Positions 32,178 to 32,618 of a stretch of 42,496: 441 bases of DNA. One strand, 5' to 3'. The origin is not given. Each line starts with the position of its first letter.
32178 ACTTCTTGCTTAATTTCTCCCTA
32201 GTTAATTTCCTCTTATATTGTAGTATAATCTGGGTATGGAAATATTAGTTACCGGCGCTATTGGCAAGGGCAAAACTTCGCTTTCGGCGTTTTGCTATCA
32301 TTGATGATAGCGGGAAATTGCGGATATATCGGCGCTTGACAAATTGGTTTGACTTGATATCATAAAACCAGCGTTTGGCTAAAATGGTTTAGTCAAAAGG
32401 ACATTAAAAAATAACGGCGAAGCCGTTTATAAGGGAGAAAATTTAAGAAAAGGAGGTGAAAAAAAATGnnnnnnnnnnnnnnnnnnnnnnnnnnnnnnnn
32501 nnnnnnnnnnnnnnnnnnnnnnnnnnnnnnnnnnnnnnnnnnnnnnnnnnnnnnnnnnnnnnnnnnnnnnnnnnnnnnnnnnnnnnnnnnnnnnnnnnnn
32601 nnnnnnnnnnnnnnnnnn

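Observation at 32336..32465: Conserved two-hairpin 5' leader shared by all four rSAM cassettes, with compensatory stem changes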

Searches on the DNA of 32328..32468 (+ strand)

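Call 33: build_rna_model(alignment_id=A4, structure=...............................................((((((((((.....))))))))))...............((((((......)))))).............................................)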
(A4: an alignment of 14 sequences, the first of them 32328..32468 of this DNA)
Model R1 built from alignment A4 (14 sequences, 150 columns); structure: as given.
model positions 136; base pairs 16; branch points 1; effective number of sequences 1.9; information 0.591 bits per position. Calibrated on 0.2 Mb of random sequence (short: E-values are rough).
structure used (alignment columns):
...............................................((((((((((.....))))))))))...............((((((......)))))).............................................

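Call 34: search_with_rna_model(model_id=R1, sources=[window, L001, L002, L003, L004, L005, L006, L007, L008, L009, L010, L011, L012, L013, L014, L015, L016, L017, L018, L019, L020, L021, L022, L023, L024, L025, L026, L027, L028, L029, L030, L031, L032, L033, L034, L035, L036], max_evalue=1, make_alignment=true)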
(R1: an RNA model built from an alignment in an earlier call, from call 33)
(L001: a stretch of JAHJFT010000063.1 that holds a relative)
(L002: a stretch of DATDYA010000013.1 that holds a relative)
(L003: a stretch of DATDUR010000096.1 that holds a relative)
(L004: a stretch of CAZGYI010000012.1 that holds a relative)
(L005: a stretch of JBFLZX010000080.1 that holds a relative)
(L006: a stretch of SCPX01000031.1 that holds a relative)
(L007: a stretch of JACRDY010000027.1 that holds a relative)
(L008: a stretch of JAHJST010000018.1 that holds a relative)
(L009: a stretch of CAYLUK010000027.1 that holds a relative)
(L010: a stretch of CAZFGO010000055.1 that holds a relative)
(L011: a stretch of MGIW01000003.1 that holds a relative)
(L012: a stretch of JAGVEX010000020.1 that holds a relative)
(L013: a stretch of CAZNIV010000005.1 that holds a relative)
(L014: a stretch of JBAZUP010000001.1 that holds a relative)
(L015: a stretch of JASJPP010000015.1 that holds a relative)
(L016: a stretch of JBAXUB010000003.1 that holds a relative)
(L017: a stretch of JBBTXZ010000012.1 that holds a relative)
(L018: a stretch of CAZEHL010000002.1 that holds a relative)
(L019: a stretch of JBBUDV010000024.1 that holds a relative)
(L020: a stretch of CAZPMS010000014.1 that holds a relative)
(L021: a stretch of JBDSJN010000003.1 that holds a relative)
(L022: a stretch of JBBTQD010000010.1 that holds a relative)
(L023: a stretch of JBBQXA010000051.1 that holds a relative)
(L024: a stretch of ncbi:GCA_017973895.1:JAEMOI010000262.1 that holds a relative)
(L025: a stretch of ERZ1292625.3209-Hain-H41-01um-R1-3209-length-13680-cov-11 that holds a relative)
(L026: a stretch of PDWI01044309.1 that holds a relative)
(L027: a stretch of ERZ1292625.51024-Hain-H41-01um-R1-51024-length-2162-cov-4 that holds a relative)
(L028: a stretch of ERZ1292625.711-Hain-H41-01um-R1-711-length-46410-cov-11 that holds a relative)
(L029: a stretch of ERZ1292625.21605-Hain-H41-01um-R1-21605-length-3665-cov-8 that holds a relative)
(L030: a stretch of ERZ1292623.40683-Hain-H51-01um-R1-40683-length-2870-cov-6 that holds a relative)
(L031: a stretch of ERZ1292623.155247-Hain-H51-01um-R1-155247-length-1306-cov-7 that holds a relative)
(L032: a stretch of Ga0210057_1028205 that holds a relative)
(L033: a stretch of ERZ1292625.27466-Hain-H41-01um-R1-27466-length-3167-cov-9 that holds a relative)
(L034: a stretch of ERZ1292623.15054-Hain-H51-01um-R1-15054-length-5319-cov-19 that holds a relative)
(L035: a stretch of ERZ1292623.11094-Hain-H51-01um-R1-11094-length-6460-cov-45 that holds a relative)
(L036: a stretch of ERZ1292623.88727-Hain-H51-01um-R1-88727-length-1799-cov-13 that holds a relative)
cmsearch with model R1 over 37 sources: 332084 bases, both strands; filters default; matches with E-value up to 1: 28.
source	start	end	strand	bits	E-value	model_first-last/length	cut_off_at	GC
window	32328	32463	+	145.6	2.5e-23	1-136/136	no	0.35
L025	2244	2379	-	143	7.4e-23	1-136/136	no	0.32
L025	3152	3288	-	136.4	1.1e-21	1-136/136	no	0.33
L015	5867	6003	+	134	3e-21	1-136/136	no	0.3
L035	5080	5216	+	134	3e-21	1-136/136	no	0.3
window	40734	40870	+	133.8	3.3e-21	1-136/136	no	0.34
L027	2029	2162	-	132.7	5.3e-21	1-136/136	no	0.32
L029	2675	2812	-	129.4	2e-20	1-136/136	no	0.33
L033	2838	2974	-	128.6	2.8e-20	1-136/136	no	0.28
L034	2546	2681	+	128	3.6e-20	1-136/136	no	0.26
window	38152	38286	+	127.4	4.7e-20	1-136/136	no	0.33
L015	1743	1877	+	125.7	9.2e-20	1-136/136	no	0.31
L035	956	1090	+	125.7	9.2e-20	1-136/136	no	0.31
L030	2723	2857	+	125.6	9.6e-20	1-136/136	no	0.36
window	35504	35638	+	124.7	1.4e-19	1-136/136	no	0.35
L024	2300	2435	+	116.2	4.8e-18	1-136/136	no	0.31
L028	9000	9137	-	110.9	4.1e-17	1-136/136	no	0.35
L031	993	1118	-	101.9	1.7e-15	1-136/136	no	0.33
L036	1721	1799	+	78.6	2.7e-11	1-78/136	3'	0.29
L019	1275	1394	+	51.1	2.3e-06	1-136/136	no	0.38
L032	3924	3985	+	35.5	0.0015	1-136/136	no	0.21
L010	352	479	+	28.4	0.027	1-136/136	no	0.32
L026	887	1006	-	24.6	0.13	1-136/136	no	0.33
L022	4053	4153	+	23.7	0.19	1-136/136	no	0.4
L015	3573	3675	+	20.7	0.66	1-136/136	no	0.29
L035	2786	2888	+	20.7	0.66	1-136/136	no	0.29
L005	124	248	+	20.6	0.67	1-136/136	no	0.28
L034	2562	2615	-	20.4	0.73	47-123/136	no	0.22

Alignment A5: 28 matches aligned to the model, 181 columns, each read 5' to 3' on its own strand. Consensus structure (alignment columns), stored with it:
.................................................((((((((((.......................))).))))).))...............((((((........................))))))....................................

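Call 35: search_with_rna_model(model_id=R1, sources=[window, L015, L019, L024, L025, L027, L028, L029, L030, L031, L033, L034], max_evalue=0.00001, make_alignment=true, show_alignments=0)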
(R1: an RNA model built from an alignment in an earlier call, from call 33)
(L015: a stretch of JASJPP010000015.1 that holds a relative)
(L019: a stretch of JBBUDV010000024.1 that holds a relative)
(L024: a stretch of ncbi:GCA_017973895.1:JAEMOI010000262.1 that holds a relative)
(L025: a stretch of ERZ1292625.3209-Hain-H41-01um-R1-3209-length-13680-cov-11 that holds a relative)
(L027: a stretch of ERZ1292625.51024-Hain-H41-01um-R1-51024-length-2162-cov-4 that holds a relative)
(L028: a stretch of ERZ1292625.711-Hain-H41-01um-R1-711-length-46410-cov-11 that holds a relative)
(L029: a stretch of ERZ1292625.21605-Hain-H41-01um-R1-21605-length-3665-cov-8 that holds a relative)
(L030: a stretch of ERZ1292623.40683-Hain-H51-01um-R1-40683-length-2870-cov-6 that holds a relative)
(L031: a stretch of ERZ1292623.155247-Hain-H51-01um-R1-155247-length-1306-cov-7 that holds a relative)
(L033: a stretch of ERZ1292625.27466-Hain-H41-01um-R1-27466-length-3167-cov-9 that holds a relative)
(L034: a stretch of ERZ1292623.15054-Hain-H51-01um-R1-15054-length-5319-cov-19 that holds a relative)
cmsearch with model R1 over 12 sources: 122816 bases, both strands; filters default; matches with E-value up to 0.00001: 17.
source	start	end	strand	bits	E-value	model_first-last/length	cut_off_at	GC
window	32328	32463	+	145.6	9.4e-24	1-136/136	no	0.35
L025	2244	2379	-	143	2.7e-23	1-136/136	no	0.32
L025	3152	3288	-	136.4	4.2e-22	1-136/136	no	0.33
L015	5867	6003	+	134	1.1e-21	1-136/136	no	0.3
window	40734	40870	+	133.8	1.2e-21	1-136/136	no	0.34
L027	2029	2162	-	132.7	1.9e-21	1-136/136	no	0.32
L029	2675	2812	-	129.4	7.4e-21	1-136/136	no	0.33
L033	2838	2974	-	128.6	1e-20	1-136/136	no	0.28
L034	2546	2681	+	128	1.3e-20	1-136/136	no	0.26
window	38152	38286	+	127.4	1.7e-20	1-136/136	no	0.33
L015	1743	1877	+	125.7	3.4e-20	1-136/136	no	0.31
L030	2723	2857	+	125.6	3.5e-20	1-136/136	no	0.36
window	35504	35638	+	124.7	5.3e-20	1-136/136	no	0.35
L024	2300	2435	+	116.2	1.8e-18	1-136/136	no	0.31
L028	9000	9137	-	110.9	1.5e-17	1-136/136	no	0.35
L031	993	1118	-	101.9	6.4e-16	1-136/136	no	0.33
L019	1275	1394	+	51.1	8.4e-07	1-136/136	no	0.38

Alignment A6: 17 matches aligned to the model, 149 columns, each read 5' to 3' on its own strand. Consensus structure (alignment columns), stored with it:
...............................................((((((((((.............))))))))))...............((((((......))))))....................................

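Call 46: search_with_rna_model(model_id=R1, sources=[L037, L038, L039, L040, L041, L042], max_evalue=1)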
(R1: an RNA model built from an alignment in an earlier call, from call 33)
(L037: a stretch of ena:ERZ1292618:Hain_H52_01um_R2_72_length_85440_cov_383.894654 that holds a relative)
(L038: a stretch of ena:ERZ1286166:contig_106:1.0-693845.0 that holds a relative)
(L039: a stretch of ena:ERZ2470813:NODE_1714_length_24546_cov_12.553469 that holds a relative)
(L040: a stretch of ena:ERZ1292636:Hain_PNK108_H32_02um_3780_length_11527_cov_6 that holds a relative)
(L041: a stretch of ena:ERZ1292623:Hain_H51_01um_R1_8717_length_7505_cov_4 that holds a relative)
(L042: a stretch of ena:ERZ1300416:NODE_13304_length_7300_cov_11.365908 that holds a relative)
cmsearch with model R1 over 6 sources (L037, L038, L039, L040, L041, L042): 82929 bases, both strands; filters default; matches with E-value up to 1: 22.
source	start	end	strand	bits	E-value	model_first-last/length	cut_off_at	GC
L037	1459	1594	+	145.6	6.4e-24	1-136/136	no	0.35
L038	1465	1600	+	145.6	6.4e-24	1-136/136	no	0.35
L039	1485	1620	+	145.6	6.4e-24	1-136/136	no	0.35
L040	1359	1494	+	145.6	6.4e-24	1-136/136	no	0.35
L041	5775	5911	+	135.3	4.4e-22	1-136/136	no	0.32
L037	9865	10001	+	133.8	8.4e-22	1-136/136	no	0.34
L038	9865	10001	+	133.8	8.4e-22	1-136/136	no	0.34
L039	9865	10001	+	133.8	8.4e-22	1-136/136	no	0.34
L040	9765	9901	+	133.8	8.4e-22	1-136/136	no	0.34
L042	5541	5677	+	133.8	8.4e-22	1-136/136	no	0.34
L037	7283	7417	+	127.4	1.2e-20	1-136/136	no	0.33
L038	7285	7419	+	127.4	1.2e-20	1-136/136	no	0.33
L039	7285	7419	+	127.4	1.2e-20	1-136/136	no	0.33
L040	7183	7317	+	127.4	1.2e-20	1-136/136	no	0.33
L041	3193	3327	+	127.4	1.2e-20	1-136/136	no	0.33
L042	2962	3096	+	127.4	1.2e-20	1-136/136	no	0.33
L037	4635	4769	+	124.7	3.5e-20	1-136/136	no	0.35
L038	4637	4771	+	124.7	3.5e-20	1-136/136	no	0.35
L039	4652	4786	+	124.7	3.5e-20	1-136/136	no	0.35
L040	4535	4669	+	124.7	3.5e-20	1-136/136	no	0.35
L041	545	679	+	124.7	3.5e-20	1-136/136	no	0.35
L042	328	462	+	124.7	3.5e-20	1-136/136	no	0.35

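Call 58: search_with_rna_model(model_id=R1, sources=[L043, L044, L045, L046, L047], max_evalue=1)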
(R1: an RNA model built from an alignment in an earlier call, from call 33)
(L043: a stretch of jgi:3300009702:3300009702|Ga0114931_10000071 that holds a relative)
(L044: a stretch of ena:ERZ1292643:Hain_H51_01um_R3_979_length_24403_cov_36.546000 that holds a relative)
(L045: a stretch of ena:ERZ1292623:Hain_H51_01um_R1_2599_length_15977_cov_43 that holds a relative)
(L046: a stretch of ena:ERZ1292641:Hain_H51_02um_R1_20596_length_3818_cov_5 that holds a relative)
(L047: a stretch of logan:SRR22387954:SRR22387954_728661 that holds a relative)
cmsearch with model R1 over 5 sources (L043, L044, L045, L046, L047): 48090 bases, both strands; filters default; matches with E-value up to 1: 1.
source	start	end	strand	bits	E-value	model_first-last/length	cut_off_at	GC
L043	1626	1768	-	24.9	0.016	1-136/136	no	0.3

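Call 85: search_with_rna_model(model_id=R1, sources=[L052, L053, L048, L049, L050, L051], max_evalue=1)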
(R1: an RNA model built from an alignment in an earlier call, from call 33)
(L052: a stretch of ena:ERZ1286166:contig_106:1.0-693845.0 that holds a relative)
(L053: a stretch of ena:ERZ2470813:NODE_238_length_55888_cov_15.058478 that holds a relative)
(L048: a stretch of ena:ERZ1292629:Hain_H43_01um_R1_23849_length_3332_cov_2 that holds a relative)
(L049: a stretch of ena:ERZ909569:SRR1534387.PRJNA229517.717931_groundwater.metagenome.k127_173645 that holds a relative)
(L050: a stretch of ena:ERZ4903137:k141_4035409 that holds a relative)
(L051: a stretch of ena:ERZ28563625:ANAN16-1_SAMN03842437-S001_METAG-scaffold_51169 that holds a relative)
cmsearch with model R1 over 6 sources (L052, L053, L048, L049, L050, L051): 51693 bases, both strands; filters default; matches with E-value up to 1: 2.
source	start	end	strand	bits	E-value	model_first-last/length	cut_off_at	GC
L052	12168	12294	-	19.9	0.14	1-136/136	no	0.4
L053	5320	5446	-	19.9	0.14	1-136/136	no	0.4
